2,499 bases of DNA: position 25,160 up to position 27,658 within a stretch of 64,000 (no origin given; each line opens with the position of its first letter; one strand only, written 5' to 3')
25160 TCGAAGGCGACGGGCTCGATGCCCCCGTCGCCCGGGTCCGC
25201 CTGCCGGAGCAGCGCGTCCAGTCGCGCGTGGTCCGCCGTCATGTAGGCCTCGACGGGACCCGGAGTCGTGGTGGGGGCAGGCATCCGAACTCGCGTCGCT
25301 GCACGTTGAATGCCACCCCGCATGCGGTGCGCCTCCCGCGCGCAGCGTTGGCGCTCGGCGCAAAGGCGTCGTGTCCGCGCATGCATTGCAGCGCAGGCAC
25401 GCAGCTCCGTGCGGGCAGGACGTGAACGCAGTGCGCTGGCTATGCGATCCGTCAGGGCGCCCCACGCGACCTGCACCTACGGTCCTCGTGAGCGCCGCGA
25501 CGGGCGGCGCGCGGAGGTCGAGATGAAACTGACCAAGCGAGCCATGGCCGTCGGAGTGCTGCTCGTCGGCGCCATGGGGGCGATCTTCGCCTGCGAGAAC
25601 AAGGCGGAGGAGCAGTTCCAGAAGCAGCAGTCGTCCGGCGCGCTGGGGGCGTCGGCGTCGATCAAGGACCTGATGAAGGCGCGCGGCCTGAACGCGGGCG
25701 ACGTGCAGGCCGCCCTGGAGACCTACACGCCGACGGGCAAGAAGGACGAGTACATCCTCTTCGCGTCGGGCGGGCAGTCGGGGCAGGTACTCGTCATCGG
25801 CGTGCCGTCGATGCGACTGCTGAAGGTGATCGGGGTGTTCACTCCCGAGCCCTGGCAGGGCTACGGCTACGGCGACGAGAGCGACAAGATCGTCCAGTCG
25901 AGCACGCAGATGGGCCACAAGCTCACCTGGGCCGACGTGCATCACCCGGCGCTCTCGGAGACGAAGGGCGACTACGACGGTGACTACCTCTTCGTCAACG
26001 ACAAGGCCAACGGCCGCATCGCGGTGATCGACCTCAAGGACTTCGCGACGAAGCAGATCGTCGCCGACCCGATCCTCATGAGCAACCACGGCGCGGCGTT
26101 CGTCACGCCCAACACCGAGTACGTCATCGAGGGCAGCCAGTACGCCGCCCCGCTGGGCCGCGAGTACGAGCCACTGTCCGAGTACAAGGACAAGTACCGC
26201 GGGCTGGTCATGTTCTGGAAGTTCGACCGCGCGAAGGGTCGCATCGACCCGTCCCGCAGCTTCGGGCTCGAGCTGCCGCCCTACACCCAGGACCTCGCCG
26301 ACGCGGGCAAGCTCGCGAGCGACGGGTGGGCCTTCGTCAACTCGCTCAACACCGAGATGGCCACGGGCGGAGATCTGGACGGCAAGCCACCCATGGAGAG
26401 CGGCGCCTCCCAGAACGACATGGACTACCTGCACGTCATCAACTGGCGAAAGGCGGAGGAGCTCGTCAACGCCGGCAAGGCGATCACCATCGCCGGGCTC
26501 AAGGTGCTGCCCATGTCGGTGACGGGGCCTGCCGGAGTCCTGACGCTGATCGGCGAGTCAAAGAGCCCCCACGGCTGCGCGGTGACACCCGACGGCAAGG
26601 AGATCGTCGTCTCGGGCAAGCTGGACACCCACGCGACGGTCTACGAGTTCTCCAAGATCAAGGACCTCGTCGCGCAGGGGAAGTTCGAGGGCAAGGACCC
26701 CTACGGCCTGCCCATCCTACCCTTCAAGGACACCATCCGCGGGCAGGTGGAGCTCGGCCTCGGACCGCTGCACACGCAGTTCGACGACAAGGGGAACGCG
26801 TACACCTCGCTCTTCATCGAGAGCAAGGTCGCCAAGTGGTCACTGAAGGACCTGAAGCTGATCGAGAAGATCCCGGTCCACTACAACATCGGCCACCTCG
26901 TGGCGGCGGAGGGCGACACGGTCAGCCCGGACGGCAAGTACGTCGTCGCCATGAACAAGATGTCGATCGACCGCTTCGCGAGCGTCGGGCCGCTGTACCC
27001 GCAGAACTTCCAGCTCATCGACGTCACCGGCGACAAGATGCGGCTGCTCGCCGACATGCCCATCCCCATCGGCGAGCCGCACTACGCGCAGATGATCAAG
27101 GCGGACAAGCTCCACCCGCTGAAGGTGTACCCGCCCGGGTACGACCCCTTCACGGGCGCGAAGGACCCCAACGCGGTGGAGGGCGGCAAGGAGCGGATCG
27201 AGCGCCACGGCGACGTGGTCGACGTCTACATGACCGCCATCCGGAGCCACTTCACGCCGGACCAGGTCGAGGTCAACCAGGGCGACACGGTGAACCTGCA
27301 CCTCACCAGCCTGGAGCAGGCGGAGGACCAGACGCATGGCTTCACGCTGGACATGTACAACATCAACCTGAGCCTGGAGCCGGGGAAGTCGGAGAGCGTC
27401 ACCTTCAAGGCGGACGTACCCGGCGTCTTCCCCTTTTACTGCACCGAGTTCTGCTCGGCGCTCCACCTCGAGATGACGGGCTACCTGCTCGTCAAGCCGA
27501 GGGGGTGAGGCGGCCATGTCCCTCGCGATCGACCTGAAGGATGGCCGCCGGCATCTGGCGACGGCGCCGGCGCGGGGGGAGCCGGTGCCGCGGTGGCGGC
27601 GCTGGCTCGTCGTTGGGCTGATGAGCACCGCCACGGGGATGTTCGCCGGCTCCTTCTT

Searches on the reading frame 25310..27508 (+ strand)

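Call 75: search_protein_families(library=pfam, proteins=[window:25310-27508:+], max_evalue=0.0001)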
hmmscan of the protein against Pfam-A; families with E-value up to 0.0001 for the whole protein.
window:25310-27508:+ (732 aa): 2 families
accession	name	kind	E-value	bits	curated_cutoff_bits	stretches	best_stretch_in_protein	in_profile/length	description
PF18764.7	nos_propeller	-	4.4e-33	113.5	30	1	520-591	1-71/71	Nitrous oxide reductase propeller repeat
PF13473.12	Cupredoxin_1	-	7.9e-07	29.5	27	1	642-714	26-94/104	Cupredoxin-like domain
